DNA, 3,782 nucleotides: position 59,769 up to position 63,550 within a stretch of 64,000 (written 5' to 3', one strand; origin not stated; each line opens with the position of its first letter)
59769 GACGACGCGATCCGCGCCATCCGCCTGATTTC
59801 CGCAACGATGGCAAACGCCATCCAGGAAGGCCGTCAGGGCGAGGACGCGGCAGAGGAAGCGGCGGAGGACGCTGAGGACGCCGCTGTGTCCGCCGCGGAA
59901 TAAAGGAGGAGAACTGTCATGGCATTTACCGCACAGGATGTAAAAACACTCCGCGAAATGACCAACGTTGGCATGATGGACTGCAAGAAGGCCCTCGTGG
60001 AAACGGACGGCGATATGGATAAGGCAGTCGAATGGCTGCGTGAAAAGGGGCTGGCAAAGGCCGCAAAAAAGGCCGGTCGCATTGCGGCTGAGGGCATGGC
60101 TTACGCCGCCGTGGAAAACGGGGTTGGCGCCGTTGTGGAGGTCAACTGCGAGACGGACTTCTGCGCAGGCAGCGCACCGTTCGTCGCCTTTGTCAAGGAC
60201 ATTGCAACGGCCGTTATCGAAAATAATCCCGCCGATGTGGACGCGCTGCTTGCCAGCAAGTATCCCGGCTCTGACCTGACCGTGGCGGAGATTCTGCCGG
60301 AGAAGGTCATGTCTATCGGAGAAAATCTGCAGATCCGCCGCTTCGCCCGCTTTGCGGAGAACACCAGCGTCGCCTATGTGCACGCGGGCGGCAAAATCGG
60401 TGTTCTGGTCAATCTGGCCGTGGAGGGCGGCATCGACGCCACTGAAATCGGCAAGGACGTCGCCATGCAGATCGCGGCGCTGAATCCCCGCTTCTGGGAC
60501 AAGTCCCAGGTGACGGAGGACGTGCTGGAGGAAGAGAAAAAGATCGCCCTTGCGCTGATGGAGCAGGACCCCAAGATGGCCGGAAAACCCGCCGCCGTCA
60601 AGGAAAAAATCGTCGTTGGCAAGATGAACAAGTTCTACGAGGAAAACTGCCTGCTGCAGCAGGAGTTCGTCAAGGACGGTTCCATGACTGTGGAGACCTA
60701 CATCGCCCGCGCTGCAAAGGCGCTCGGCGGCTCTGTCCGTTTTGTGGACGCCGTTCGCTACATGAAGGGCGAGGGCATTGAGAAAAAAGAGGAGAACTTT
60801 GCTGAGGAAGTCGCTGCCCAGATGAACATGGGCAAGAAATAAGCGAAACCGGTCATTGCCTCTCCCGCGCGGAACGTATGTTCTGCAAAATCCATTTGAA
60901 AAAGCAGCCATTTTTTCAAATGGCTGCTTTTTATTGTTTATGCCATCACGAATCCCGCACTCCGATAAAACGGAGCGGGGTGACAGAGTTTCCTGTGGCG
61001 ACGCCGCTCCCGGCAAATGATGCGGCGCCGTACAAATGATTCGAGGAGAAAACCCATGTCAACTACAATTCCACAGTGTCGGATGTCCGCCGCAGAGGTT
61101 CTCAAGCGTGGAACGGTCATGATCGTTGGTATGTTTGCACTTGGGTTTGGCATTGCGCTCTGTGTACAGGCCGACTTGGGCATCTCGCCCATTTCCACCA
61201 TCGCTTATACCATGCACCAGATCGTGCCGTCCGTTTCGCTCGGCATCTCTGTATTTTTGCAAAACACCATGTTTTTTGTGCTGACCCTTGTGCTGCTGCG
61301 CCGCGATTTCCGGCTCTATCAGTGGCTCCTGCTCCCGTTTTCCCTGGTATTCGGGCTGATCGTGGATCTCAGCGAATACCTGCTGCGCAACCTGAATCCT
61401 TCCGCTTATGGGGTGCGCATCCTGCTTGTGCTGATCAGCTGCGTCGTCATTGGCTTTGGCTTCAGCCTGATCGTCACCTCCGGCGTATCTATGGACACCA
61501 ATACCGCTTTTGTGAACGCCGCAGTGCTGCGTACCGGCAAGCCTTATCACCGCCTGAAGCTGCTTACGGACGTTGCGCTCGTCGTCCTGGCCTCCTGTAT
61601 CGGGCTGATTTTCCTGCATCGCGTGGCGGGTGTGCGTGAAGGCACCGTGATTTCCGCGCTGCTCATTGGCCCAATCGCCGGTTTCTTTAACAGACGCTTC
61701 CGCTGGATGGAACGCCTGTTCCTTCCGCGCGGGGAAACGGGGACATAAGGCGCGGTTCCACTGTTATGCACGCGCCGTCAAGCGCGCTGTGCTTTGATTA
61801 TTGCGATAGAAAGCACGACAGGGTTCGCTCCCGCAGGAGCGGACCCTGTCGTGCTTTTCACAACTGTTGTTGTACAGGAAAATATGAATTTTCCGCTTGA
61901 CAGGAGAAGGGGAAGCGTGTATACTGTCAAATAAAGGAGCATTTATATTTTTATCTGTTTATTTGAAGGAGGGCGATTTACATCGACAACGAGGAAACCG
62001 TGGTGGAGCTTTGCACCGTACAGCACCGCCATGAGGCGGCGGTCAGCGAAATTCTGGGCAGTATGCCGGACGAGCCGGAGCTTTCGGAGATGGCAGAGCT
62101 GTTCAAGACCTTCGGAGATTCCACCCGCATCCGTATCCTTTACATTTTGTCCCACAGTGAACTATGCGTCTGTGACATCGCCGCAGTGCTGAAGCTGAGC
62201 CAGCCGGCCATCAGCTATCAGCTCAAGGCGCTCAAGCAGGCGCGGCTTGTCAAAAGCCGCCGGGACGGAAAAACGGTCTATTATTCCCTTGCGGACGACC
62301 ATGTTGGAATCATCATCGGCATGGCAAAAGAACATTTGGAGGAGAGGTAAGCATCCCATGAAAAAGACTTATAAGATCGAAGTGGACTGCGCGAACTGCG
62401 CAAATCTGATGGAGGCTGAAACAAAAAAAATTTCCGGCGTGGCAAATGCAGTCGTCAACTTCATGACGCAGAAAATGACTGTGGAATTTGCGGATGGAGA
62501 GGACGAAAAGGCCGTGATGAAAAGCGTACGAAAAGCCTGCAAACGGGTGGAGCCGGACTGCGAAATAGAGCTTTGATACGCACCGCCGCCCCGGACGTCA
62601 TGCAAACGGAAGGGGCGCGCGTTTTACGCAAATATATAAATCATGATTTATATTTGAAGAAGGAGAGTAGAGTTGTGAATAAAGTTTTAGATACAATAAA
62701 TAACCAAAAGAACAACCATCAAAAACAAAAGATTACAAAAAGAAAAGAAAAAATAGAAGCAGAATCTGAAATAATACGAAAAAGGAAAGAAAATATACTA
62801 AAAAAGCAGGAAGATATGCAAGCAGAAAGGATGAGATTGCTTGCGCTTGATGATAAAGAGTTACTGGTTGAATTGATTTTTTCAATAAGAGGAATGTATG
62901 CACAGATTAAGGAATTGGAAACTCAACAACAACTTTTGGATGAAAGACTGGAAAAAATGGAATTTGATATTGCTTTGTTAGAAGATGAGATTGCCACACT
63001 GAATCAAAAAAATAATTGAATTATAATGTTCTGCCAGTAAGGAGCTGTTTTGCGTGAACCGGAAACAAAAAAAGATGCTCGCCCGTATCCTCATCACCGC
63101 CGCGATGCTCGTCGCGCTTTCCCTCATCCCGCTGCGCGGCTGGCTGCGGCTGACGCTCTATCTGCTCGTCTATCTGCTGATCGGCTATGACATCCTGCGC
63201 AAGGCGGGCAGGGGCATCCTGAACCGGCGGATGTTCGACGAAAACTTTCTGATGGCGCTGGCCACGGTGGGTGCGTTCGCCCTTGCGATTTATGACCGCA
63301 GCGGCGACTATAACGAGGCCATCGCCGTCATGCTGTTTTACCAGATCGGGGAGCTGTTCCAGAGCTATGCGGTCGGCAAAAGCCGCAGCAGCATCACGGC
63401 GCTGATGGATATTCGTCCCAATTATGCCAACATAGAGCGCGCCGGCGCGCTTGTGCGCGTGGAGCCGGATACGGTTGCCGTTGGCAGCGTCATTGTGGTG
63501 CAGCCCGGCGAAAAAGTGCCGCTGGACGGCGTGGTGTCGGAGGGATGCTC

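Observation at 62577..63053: Compositionally foreign ~420 bp cassette with an orphan coiled-coil ORF wedged between an HMA domain gene and a CadA-type ATPase core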

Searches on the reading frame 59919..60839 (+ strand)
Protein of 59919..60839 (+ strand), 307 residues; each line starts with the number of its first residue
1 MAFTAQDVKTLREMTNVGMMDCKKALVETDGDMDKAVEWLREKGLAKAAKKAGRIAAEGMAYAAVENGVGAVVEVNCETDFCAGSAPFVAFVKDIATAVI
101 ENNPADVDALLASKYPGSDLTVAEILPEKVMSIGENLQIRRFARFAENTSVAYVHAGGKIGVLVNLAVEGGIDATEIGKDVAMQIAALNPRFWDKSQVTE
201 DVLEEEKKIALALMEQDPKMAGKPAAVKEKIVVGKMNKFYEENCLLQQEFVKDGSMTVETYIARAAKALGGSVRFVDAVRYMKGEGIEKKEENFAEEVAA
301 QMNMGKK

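Call 56: list_cluster_members(proteins=[window:59919-60839:+, window:62358-62573:+, window:62000-62347:+, L001:1925-3814:+])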
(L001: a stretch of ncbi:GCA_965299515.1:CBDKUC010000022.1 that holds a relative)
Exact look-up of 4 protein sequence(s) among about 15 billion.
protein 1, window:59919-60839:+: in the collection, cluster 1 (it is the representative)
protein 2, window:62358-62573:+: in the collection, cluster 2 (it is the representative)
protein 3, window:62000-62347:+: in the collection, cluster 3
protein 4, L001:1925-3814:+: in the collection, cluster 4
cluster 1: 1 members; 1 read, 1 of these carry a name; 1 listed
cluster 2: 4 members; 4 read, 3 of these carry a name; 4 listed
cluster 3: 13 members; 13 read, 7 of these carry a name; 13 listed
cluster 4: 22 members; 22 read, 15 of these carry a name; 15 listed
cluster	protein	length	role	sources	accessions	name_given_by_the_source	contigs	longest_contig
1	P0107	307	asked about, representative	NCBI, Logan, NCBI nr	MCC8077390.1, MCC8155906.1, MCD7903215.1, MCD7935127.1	MAG: translation elongation factor Ts [Oscillospiraceae bacterium] | translation elongation factor Ts [Oscillospiraceae bacterium]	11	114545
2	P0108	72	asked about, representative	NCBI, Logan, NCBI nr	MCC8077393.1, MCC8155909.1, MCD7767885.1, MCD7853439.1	MAG: cation transporter [Oscillospiraceae bacterium] | cation transporter [Oscillospiraceae bacterium]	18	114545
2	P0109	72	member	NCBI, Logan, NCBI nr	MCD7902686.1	MAG: cation transporter [Oscillospiraceae bacterium] | cation transporter [Oscillospiraceae bacterium]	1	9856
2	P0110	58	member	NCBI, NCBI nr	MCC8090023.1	MAG: heavy-metal-associated domain-containing protein, partial [Oscillospiraceae ... | heavy-metal-associated domain-containing protein [Oscillospiraceae bacterium]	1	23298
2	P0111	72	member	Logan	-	-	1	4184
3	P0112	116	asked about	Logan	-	-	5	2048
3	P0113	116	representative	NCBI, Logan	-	-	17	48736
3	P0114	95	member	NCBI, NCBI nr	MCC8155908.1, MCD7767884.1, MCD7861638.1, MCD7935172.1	MAG: metalloregulator ArsR/SmtB family transcription factor [Oscillospiraceae bacterium] | metalloregulator ArsR/SmtB family transcription factor [Oscillospiraceae bacterium]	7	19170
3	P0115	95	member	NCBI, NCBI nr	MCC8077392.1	MAG: metalloregulator ArsR/SmtB family transcription factor [Oscillospiraceae bacterium] | metalloregulator ArsR/SmtB family transcription factor [Oscillospiraceae bacterium]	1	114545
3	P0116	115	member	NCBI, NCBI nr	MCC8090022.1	MAG: metalloregulator ArsR/SmtB family transcription factor [Oscillospiraceae bacterium] | metalloregulator ArsR/SmtB family transcription factor [Oscillospiraceae bacterium]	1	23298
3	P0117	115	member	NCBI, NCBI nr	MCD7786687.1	MAG: metalloregulator ArsR/SmtB family transcription factor [Oscillospiraceae bacterium] | metalloregulator ArsR/SmtB family transcription factor [Oscillospiraceae bacterium]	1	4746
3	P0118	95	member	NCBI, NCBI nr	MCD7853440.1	MAG: metalloregulator ArsR/SmtB family transcription factor [Oscillospiraceae bacterium] | metalloregulator ArsR/SmtB family transcription factor [Oscillospiraceae bacterium]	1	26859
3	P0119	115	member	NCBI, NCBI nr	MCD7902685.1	MAG: metalloregulator ArsR/SmtB family transcription factor [Oscillospiraceae bacterium] | metalloregulator ArsR/SmtB family transcription factor [Oscillospiraceae bacterium]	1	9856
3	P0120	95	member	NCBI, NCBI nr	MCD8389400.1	MAG: metalloregulator ArsR/SmtB family transcription factor [Oscillospiraceae bacterium] | metalloregulator ArsR/SmtB family transcription factor [Oscillospiraceae bacterium]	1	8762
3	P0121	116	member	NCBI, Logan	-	-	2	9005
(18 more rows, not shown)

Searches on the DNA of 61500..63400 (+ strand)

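Call 12: search_dna_similar(query=window:62577-63053:+, collection=plasmids, mode=distant)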
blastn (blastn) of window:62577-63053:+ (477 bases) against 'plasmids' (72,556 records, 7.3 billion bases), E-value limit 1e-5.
No match.

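Call 13: search_dna_similar(query=window:62577-63053:+, collection=phages, mode=distant)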
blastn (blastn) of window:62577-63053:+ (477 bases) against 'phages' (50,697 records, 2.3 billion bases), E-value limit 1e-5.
No match.

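Call 75: search_rna_families(source=window, start=61500, end=63400, threshold=evalue, max_evalue=1)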
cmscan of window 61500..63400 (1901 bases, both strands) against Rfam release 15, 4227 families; matches with E-value up to 1: 0.
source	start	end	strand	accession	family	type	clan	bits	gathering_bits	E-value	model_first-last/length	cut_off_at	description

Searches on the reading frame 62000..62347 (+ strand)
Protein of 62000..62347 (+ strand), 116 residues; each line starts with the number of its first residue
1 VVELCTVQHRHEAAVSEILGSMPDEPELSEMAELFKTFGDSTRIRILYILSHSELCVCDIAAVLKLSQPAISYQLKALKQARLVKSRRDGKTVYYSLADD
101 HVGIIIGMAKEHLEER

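Call 9: search_protein_families(library=pfam, proteins=[window:62000-62347:+], max_evalue=1)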
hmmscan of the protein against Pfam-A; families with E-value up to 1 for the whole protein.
window:62000-62347:+ (116 aa): 15 families
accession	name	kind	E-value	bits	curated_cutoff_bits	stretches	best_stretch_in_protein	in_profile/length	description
PF01022.26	HTH_5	-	2.2e-19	69.5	22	1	40-86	1-47/47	Bacterial regulatory protein, arsR family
PF12840.13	HTH_20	-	5.1e-07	30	27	1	39-87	2-51/51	Helix-turn-helix domain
PF12802.13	MarR_2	-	2.8e-06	27.8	27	1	43-90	7-56/61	MarR family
PF13463.12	HTH_27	-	8.2e-05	23.2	22.2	1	46-99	8-66/68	Winged helix DNA-binding domain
PF01047.28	MarR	-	0.00063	20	24.6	1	42-89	4-52/59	MarR family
PF02002.24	TFIIE_alpha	-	0.00071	19.8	22.9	1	35-106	8-85/105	TFIIE alpha subunit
PF02082.26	Rrf2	-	0.0012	19.5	30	1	47-114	12-82/132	Iron-dependent Transcriptional regulator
PF13412.12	HTH_24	-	0.0013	18.7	21.9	1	40-85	2-48/48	Winged helix-turn-helix DNA-binding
PF00126.33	HTH_1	-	0.025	15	26.6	1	61-80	20-39/60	Bacterial regulatory helix-turn-helix protein, lysR family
PF13545.12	HTH_Crp_2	-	0.026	14.9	27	1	59-88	27-56/70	Crp-like helix-turn-helix domain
PF13601.12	HTH_34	-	0.027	15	27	1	44-88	3-48/80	Winged helix DNA-binding domain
PF01978.25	TrmB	-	0.028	14.7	25.6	1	48-95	16-63/68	Sugar-specific transcriptional regulator TrmB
PF25212.1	HVO_A0114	-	0.1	12.8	27.6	1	28-92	10-74/84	HVO_A0114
PF01638.23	HxlR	-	0.18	12.1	20.8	1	44-98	8-66/91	HxlR-like helix-turn-helix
PF24038.1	DUF7347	-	0.19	12.4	27.6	1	32-53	2-23/77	Domain of unknown function (DUF7347)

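Call 10: search_protein_families(library=ncbifam, proteins=[window:62000-62347:+], max_evalue=1)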
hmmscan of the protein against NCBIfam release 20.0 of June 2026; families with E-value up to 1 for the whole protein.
window:62000-62347:+ (116 aa): 22 families
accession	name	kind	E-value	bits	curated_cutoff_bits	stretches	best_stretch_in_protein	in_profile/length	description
NF033788.1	HTH_metalloreg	subfamily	1.1e-29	102.1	55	1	31-103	1-74/77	metalloregulator ArsR/SmtB family transcription factor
NF045707.1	Dbac_1936_reg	equivalog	2.7e-17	62.6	115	1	27-106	3-82/99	ArsR/SmtB-type metalloregulator TsoR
NF033789.1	repress_SdpR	subfamily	1.8e-16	59.8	100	1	35-98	2-65/79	autorepressor SdpR family transcription factor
NF007528.0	PRK10141.1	subfamily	3.6e-16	59.1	97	1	33-99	8-75/117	metalloregulator ArsR/SmtB family transcription factor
NF040642.1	sulf_sens_BigR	equivalog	4.4e-14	52.3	155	1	29-106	8-85/95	sulfite-sensing transcriptional repressor BigR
NF041413.1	ArsR_Rv2640c_fam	equivalog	2.7e-11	43.9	155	1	27-103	28-107/118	Rv2640c family ArsR-like transcriptional regulator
NF047906.1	CdPbTransRegCmtR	equivalog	2.6e-09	36.9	150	1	28-103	8-83/104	Cd(II)/Pb(II)-sensing metalloregulatory transcriptional regulator CmtR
NF052532.1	TransRegPagRBaca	equivalog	5e-09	36.2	170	1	27-108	13-94/99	transcriptional repressor PagR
NF038251.1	AdcR_fam_Zn_TF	equivalog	1.9e-07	31.4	175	1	41-112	36-106/143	zinc-dependent MarR family transcriptional regulator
NF053755.1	MsvR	equivalog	1.6e-05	24.7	220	1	37-98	9-73/236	transcriptional factor MsvR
NF053602.1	Phr_regulator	exception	2.8e-05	23.8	320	1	30-88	1-59/191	heat shock transcription regulator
NF053756.1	MreA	equivalog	0.00059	19.6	100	1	31-90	6-67/110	MreA family transcriptional regulator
TIGR02944.1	suf_reg_Xantho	equivalog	0.002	18.5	110.65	1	53-102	24-72/130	SUF system Fe-S cluster assembly regulator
TIGR01884.1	cas_HTH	subfamily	0.0027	17.1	60.2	1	40-94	141-195/202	CRISPR-associated CARF protein Csa3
TIGR02702.1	SufR_cyano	equivalog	0.023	14.4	178.8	1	46-87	6-48/208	iron-sulfur cluster biosynthesis transcriptional regulator SufR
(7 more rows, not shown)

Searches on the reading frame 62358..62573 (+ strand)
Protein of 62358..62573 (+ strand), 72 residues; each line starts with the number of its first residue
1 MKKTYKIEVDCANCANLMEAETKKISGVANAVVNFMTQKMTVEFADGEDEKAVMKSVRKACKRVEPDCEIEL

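Call 9: search_protein_families(library=pfam, proteins=[window:62358-62573:+], max_evalue=1)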
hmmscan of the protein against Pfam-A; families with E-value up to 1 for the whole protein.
window:62358-62573:+ (72 aa): 2 families
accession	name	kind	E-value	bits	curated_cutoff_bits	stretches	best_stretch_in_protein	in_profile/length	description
PF00403.32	HMA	-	1.3e-08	35.5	24.8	1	5-59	2-58/62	Heavy-metal-associated domain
PF19803.4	DUF6286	-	0.049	14.5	35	1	6-62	32-89/108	Family of unknown function (DUF6286)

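Call 10: search_protein_families(library=ncbifam, proteins=[window:62358-62573:+], max_evalue=1)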
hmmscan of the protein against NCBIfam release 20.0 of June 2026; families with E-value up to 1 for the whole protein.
window:62358-62573:+ (72 aa): 13 families
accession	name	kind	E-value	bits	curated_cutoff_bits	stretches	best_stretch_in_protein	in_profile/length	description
NF008262.1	PRK11033.1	equivalog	1.7e-06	26.8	1005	1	7-61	47-101/731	zinc/cadmium/mercury/lead-transporting ATPase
NF033775.1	P_type_ZntA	exception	5.9e-06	24.9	1240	1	9-62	57-109/732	Zn(II)/Cd(II)/Pb(II) translocating P-type ATPase ZntA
NF033795.1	chaper_CopZ_Bs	exception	0.00012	22.2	91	1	10-55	10-55/66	copper chaperone CopZ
TIGR02052.1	MerP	equivalog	0.00068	20.1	92.55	1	9-62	32-82/92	mercury resistance system periplasmic binding protein MerP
NF033556.1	MerTP_fusion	equivalog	0.00094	18.8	180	1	9-60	129-177/186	mercuric transport protein MerTP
NF047957.1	CopZ_AFE_1862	equivalog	0.0021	18.4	85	1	10-58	9-55/62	CopZ family metallochaperone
NF041115.1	UxxU_metal_bind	equivalog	0.0027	17.8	95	1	10-45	14-49/74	metal-binding (seleno)protein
NF033794.2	chaper_CopZ_Eh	exception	0.0042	17.2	95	1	2-49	1-49/68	copper chaperone CopZ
NF010311.1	PRK13748.1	subfamily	0.0065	15.4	600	1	9-62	8-61/560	mercury(II) reductase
TIGR00003.1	TIGR00003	subfamily_domain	0.0089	16.2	62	1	9-52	9-53/66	copper ion binding protein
NF003241.0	PRK04199.1-6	equivalog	0.051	13.4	284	1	18-71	115-166/176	50S ribosomal protein L16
TIGR03990.1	Arch_GlmM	equivalog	0.052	12.4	439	1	10-64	340-393/444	phosphoglucosamine mutase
NF045683.1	MerT_CopZ_Se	exception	0.14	11.6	375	1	8-59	169-222/235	MerT/CopZ fusion-like heavy metal transport selenoprotein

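Call 57: find_encoding_contigs(protein=window:62358-62573:+, flank=4000, max_places=10)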
Protein window:62358-62573:+ (72 aa): 23 contigs read that carry it; 10 places shown.
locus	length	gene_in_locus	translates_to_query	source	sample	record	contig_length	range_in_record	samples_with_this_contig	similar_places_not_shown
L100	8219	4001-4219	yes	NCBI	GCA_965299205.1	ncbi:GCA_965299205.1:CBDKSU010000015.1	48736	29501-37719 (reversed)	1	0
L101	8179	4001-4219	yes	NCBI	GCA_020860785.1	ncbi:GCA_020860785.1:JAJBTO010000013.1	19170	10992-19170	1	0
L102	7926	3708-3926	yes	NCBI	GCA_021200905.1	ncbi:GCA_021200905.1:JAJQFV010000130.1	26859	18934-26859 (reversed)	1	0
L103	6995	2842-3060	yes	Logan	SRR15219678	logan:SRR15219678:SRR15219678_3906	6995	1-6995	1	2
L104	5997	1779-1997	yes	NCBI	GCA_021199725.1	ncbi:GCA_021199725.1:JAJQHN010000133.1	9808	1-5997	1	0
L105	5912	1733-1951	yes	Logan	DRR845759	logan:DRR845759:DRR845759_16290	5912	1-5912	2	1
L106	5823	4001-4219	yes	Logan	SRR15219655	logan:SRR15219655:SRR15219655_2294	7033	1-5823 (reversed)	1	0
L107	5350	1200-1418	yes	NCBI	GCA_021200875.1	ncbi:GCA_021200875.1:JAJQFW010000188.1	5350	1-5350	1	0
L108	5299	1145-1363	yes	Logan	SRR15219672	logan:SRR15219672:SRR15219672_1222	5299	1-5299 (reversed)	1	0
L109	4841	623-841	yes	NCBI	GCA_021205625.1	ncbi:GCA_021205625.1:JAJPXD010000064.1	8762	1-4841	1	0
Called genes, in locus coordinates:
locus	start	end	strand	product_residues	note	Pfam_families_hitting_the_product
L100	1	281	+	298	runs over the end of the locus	PF04542:Sigma70_r2, PF13560:HTH_31 (faint), PF04539:Sigma70_r3, PF08281:Sigma70_r4_2 (weak), PF04545:Sigma70_r4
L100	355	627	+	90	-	PF05239:PRC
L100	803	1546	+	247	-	PF00318:Ribosomal_S2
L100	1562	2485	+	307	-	PF25025:EF-Ts_N (weak), PF00889:EF_TS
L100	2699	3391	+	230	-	PF19700:DUF6198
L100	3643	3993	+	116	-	PF01022:HTH_5, PF12802:MarR_2 (weak), PF12840:HTH_20 (weak)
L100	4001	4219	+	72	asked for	PF00403:HMA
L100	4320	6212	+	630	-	PF00122:E1-E2_ATPase, PF00702:Hydrolase, PF12710:HAD (faint)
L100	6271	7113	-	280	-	PF02557:VanY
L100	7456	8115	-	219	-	PF24894:Hexapep_GlmU (faint), PF00132:Hexapep (faint), PF25084:LbH_EIF2B, PF25087:GMPPB_C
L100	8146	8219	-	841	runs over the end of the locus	PF13306:LRR_5, PF00404:Dockerin_1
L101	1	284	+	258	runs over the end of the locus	PF07638:Sigma70_ECF (faint), PF04542:Sigma70_r2, PF04539:Sigma70_r3, PF13560:HTH_31 (faint), PF08281:Sigma70_r4_2 (weak), PF04545:Sigma70_r4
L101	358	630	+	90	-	PF05239:PRC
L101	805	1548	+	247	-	PF00318:Ribosomal_S2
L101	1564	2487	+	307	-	PF25025:EF-Ts_N (weak), PF00889:EF_TS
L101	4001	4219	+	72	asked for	PF00403:HMA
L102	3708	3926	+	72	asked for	PF00403:HMA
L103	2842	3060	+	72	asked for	PF00403:HMA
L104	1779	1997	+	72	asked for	PF00403:HMA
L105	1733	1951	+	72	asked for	PF00403:HMA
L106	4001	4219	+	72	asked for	PF00403:HMA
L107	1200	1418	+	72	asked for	PF00403:HMA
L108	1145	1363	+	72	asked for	PF00403:HMA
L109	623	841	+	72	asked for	PF00403:HMA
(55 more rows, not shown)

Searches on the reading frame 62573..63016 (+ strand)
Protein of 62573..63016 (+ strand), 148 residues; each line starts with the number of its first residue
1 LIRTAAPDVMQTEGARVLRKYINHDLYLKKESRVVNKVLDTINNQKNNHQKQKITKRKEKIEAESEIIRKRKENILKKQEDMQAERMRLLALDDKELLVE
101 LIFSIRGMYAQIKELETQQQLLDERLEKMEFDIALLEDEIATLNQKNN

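Call 80: list_cluster_members(proteins=[window:62573-63016:+, window:62600-63016:+, window:62675-63016:+, window:62816-63016:+])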
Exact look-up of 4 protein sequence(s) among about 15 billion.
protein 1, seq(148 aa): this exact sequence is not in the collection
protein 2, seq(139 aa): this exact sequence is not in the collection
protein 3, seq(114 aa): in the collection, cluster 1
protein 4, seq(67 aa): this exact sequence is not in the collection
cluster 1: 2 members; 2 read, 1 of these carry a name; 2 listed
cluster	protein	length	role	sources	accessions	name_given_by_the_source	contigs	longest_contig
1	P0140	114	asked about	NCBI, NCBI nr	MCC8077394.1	MAG: hypothetical protein LIO60_03455 [Oscillospiraceae bacterium] | hypothetical protein [Oscillospiraceae bacterium]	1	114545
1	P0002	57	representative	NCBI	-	-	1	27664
